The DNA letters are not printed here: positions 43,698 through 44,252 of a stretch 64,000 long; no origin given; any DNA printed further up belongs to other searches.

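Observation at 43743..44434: Two overlapping small genes with identical SDs behind a doubly palindromic promoter (TA-like or novel effector module)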

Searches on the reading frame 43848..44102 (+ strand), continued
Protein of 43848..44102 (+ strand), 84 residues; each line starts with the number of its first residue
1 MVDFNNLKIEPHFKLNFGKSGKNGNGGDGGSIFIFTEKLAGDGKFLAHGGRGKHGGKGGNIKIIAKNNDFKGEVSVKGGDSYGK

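Call 76: search_protein_families(library=padloc, proteins=[P0104, P0119, P0123, P0130, P0133, P0138, P0150, P0164, P0140, P0112], max_evalue=0.01)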
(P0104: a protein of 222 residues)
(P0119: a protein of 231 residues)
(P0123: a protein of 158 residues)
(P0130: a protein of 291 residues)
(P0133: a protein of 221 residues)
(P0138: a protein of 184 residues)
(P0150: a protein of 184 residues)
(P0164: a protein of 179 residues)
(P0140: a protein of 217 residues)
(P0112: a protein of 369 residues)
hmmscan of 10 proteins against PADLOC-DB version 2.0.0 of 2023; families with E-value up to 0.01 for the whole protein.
P0104 (222 aa): 2 families
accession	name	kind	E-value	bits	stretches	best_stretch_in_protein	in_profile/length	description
PDLC03656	mREase_IV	-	1.4e-07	29.5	1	25-62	223-260/277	Type IV methyl-directed restriction enzyme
PDLC03514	REase_II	-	0.0031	14.8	1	20-66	302-349/386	Type II restriction enzyme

P0119 (231 aa): 1 family
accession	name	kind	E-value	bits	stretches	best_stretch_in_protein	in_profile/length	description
PDLC03656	mREase_IV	-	1e-06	26.7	1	4-59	203-256/277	Type IV methyl-directed restriction enzyme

P0123 (158 aa): 5 families
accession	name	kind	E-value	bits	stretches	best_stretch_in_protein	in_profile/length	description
PDLC00642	ZorE2|ZorE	-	2.6e-07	28.3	1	28-61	223-256/283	HNH endonuclease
PDLC00643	ZorE2|ZorE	-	6.8e-05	20.3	1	29-61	227-259/282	HNH endonuclease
PDLC03673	HEase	-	0.00025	18.7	1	32-68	102-138/227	homing endonuclease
PDLC00644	ZorE2|ZorE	-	0.0023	15.7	1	35-85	210-258/267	HNH endonuclease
PDLC00645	ZorE2|ZorE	-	0.0033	14.5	1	29-61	220-252/375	HNH endonuclease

P0130 (291 aa): 13 families
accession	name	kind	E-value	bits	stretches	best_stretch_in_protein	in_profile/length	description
PDLC04772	PDC-M68A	-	1.5e-24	85.4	1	1-112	1-111/253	-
PDLC00739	Effector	-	4.8e-17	60.3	1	2-110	4-112/378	Endonuclease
PDLC01997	SAVED1--SAVED_HNH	-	8.1e-17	59.7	1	2-111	2-109/368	-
PDLC00746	Effector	-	4.4e-14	50.3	1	45-111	55-121/389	Endonuclease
PDLC00742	Effector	-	7.6e-10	36.1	1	5-99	120-214/527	Endonuclease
PDLC01998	SAVED1--SAVED_HNH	-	5.4e-09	33.3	1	5-105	113-213/506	-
PDLC00740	Effector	-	8.4e-09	32.7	1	38-105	45-116/391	Endonuclease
PDLC00749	Effector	-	3.5e-08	30.9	1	9-111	19-122/395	Endonuclease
PDLC00747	Effector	-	7.5e-08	29.9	1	21-116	27-126/373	Endonuclease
PDLC00406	SduA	-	2.9e-07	28.8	1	3-111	15-118/326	DUF4263 domain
PDLC04773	PDC-M68A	-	9.4e-07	27.1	1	65-112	2-49/200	-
PDLC01999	SAVED1--SAVED_HNH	-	2.9e-06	24.5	1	40-109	47-114/387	-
PDLC00751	Effector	-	0.0001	19.5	1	3-109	128-234/530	Endonuclease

P0133 (221 aa): 3 families
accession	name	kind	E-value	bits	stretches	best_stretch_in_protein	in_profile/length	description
PDLC04806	PDC-S02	-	3.6e-06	24.5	1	29-106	217-292/324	-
PDLC03657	mREase_IV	-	0.00078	16.8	1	25-107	205-285/317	Type IV methyl-directed restriction enzyme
PDLC04796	PDC-S02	-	0.005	13.8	1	56-108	299-351/390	-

P0138 (184 aa): 14 families
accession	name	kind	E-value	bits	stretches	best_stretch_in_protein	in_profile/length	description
PDLC04772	PDC-M68A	-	1.2e-23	82.4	1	1-116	1-115/253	-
PDLC00739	Effector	-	3e-15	54.4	1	2-106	4-108/378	Endonuclease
PDLC01997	SAVED1--SAVED_HNH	-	8.2e-15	53.1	1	2-106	2-104/368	-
PDLC00746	Effector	-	1.3e-12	45.4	1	19-108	30-120/389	Endonuclease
PDLC00742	Effector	-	2.2e-09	34.6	1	9-100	124-215/527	Endonuclease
PDLC00749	Effector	-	4.5e-09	33.8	1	4-106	14-117/395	Endonuclease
PDLC00740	Effector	-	7.9e-09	32.8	1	35-104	42-115/391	Endonuclease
PDLC00747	Effector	-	8.3e-09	33.1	1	12-114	18-124/373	Endonuclease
PDLC01998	SAVED1--SAVED_HNH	-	2e-08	31.5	1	7-109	115-217/506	-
PDLC00406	SduA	-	1.1e-07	30.2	1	6-106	18-113/326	DUF4263 domain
PDLC01999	SAVED1--SAVED_HNH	-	1.9e-06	25.1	1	38-94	45-102/387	-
PDLC04773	PDC-M68A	-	2.9e-05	22.3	1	67-110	4-47/200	-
PDLC00751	Effector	-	6.6e-05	20.1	1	4-110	129-235/530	Endonuclease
PDLC00743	Effector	-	0.00045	17.5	1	14-107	11-105/384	Endonuclease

P0150 (184 aa): 2 families
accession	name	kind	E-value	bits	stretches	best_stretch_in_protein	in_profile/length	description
PDLC03656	mREase_IV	-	3.1e-06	25.1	1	3-46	225-267/277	Type IV methyl-directed restriction enzyme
PDLC02859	DpdF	-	0.0085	12.6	1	4-36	23-55/545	DpdF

P0164 (179 aa): 14 families
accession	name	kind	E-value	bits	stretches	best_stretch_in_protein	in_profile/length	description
PDLC04772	PDC-M68A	-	2.8e-23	81.2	1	1-110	1-109/253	-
PDLC00739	Effector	-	9.9e-19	65.9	1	2-113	4-115/378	Endonuclease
PDLC01997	SAVED1--SAVED_HNH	-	3e-17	61.2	1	1-112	1-110/368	-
PDLC00746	Effector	-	1.4e-13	48.7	1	17-111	28-121/389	Endonuclease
PDLC00740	Effector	-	4.1e-12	43.6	1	8-110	18-121/391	Endonuclease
PDLC01998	SAVED1--SAVED_HNH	-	6.7e-12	42.9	1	2-113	110-221/506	-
PDLC00742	Effector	-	1.7e-11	41.5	1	2-113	117-228/527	Endonuclease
PDLC00406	SduA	-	3.1e-10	38.6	1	8-114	20-121/326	DUF4263 domain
PDLC00749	Effector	-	9e-10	36.1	1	3-111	13-122/395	Endonuclease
PDLC00751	Effector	-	5.5e-09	33.5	1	1-113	126-238/530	Endonuclease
PDLC01999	SAVED1--SAVED_HNH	-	9.7e-08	29.4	1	10-100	20-108/387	-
PDLC04773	PDC-M68A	-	2.7e-06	25.6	1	65-108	2-45/200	-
PDLC00747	Effector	-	4.4e-06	24.1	1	22-116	28-126/373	Endonuclease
PDLC00743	Effector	-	0.00093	16.4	1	27-111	22-109/384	Endonuclease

P0140 (217 aa): 0 families

P0112 (369 aa): 0 families

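Call 77: search_protein_families(library=pfam, proteins=[P0123, P0130, P0133, P0138, P0150, P0164, P0140, P0129, P0118, P0110], max_evalue=0.01)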
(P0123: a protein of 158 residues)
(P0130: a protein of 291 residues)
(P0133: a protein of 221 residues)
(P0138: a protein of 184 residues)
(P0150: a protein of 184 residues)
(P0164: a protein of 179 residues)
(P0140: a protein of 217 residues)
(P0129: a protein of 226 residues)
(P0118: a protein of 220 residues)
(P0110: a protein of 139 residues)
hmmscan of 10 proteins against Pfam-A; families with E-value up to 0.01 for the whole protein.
P0123 (158 aa): 1 family
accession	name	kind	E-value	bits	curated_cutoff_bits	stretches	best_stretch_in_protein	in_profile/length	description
PF13392.12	HNH_3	-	1.6e-05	24.9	24.8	1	35-55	19-39/46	HNH endonuclease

P0130 (291 aa): 0 families

P0133 (221 aa): 1 family
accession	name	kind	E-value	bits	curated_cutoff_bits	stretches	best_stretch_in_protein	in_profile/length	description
PF04471.18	Mrr_cat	-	2.2e-11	44.3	21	1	24-103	31-107/115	Restriction endonuclease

P0138 (184 aa): 0 families

P0150 (184 aa): 2 families
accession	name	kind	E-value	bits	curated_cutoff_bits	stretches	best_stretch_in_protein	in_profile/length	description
PF01844.29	HNH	-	1.4e-10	41.6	21.4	1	3-34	14-45/47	HNH endonuclease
PF14279.12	HNH_5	-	2.9e-06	27.5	27.5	1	3-36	13-46/56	HNH endonuclease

P0164 (179 aa): 1 family
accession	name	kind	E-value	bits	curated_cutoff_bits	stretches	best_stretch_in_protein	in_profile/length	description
PF13391.12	HNH_2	-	0.0036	17.6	21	1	46-82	13-54/66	HNH endonuclease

P0140 (217 aa): 1 family
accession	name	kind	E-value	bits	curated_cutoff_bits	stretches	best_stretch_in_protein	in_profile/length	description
PF12869.13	tRNA_anti-like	-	5.1e-07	29.8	23.5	1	37-114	65-146/146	tRNA_anti-like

P0129 (226 aa): 0 families

P0118 (220 aa): 1 family
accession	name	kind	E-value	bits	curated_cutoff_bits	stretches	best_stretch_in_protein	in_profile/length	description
PF12869.13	tRNA_anti-like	-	2.7e-05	24.2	23.5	1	103-218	34-145/146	tRNA_anti-like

P0110 (139 aa): 1 family
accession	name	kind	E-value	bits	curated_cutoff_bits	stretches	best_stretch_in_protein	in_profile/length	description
PF13229.12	Beta_helix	-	0.0061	16.6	25.9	1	3-52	2-48/158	Right handed beta helix region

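Call 85: search_protein_families(library=pfam, proteins=[L020:1395-1673:+, L020:1678-1956:+, L029:1802-2062:+, L029:2369-3109:+, L022:2674-3000:+, L022:3240-3590:+, L023:921-1358:+, L029:3891-4589:+], max_evalue=0.1)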
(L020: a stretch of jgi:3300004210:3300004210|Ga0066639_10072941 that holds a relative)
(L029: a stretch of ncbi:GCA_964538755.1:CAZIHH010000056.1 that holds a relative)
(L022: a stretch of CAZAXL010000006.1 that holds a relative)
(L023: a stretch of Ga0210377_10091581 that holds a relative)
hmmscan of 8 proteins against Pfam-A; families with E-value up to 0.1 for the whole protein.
L020:1395-1673:+ (92 aa): 0 families

L020:1678-1956:+ (92 aa): 0 families

L029:1802-2062:+ (86 aa): 0 families

L029:2369-3109:+ (246 aa): 4 families
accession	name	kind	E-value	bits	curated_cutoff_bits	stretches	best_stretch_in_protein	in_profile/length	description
PF01844.29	HNH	-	1.7e-07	31.7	21.4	1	127-156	14-43/47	HNH endonuclease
PF22113.1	Mtrc-MtrF_II-IV_dom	-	0.0033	17.4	30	1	84-199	28-131/176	Outer membrane cytochrome MtrC/MtrF-like, domains II/IV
PF25206.1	DUF7836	-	0.038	14.3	26.7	0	81-96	28-43/59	Domain of unknown function (DUF7836)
PF03070.21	TENA_THI-4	-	0.049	13.8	22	1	30-77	21-68/210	TENA/THI-4/PQQC family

L022:2674-3000:+ (108 aa): 0 families

L022:3240-3590:+ (116 aa): 0 families

L023:921-1358:+ (145 aa): 7 families
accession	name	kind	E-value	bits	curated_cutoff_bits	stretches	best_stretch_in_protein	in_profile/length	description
PF06687.17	SUR7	-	0.0013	18.9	29.6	1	42-141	90-165/201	SUR7/PalI family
PF13038.11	DUF3899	-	0.0014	19.4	23.4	0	75-136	26-87/88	Domain of unknown function (DUF3899)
PF13273.12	DUF4064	-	0.022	15.4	32.1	1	64-137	11-79/102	Protein of unknown function (DUF4064)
PF00335.26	Tetraspanin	-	0.037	14.1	32.1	1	64-134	8-63/225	Tetraspanin family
PF13416.11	SBP_bac_8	-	0.061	13.5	27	1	11-66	158-211/279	Bacterial extracellular solute-binding protein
PF00714.22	IFN-gamma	-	0.063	13.6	23.9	1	70-117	58-105/138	Interferon gamma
PF04103.21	CD20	-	0.074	13.5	27.9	0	107-138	52-83/156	CD20-like family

L029:3891-4589:+ (232 aa): 0 families

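Call 89: list_cluster_members(proteins=[P0104, P0119, P0123, P0133, P0138, P0164, P0130, P0118, P0103, P0093])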
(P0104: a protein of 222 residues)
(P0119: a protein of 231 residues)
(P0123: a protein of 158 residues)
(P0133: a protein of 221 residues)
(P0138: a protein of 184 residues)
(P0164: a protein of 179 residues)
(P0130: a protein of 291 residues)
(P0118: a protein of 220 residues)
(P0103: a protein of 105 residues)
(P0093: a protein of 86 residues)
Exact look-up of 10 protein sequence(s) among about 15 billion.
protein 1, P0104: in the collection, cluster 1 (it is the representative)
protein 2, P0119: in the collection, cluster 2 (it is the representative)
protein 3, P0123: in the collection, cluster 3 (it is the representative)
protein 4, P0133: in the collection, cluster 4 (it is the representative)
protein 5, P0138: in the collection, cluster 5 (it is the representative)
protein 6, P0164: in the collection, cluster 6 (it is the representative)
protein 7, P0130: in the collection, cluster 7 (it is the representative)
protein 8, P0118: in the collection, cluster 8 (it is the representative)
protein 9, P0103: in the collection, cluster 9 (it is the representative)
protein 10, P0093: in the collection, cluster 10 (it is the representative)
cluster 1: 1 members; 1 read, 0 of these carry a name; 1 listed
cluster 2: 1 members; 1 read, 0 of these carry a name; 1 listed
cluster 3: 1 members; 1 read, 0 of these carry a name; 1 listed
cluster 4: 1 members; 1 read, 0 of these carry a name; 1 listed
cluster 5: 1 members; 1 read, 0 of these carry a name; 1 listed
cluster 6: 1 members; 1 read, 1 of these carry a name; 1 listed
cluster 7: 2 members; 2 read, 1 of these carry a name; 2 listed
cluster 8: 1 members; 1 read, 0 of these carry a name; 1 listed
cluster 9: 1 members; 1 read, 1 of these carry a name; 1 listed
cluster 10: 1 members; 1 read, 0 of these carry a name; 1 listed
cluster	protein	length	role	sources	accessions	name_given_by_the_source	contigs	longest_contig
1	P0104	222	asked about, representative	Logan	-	-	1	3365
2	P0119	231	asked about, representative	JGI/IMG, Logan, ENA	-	-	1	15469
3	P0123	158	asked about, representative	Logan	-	-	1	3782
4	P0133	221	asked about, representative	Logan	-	-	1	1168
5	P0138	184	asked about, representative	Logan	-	-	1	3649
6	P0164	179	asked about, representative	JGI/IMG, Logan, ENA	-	hypothetical protein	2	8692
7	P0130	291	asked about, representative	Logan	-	-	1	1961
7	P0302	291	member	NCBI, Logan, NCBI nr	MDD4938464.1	MAG: hypothetical protein PHX34_05685 [Candidatus Shapirobacteria bacterium] | hypothetical protein [Candidatus Shapirobacteria bacterium]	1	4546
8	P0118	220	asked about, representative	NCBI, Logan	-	-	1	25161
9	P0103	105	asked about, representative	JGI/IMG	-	hypothetical protein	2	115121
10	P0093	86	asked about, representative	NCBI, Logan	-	-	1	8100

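Call 90: find_encoding_contigs(protein=P0103, flank=4000, max_places=2)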
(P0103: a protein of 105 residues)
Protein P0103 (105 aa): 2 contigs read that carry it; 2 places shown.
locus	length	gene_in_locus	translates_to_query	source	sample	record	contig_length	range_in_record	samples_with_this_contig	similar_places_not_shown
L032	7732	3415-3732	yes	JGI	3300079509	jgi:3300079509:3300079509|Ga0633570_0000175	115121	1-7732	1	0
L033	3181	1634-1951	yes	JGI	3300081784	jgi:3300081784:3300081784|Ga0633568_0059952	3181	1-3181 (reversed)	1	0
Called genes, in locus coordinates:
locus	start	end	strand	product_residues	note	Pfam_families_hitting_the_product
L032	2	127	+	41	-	?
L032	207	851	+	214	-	-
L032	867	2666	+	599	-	-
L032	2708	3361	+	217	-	PF01386:Ribosomal_L25p, PF14693:Ribosomal_TL5_C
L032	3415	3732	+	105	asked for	-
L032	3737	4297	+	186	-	PF00561:Abhydrolase_1 (faint), PF06821:Ser_hydrolase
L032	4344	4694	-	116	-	-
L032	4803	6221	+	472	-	-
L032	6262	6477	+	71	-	PF01197:Ribosomal_L31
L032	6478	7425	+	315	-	PF03462:PCRF, PF00472:RF-1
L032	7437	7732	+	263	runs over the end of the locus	PF00318:Ribosomal_S2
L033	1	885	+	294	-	?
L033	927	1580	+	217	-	PF01386:Ribosomal_L25p, PF14693:Ribosomal_TL5_C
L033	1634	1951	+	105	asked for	-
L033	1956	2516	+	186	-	PF00561:Abhydrolase_1 (faint), PF06821:Ser_hydrolase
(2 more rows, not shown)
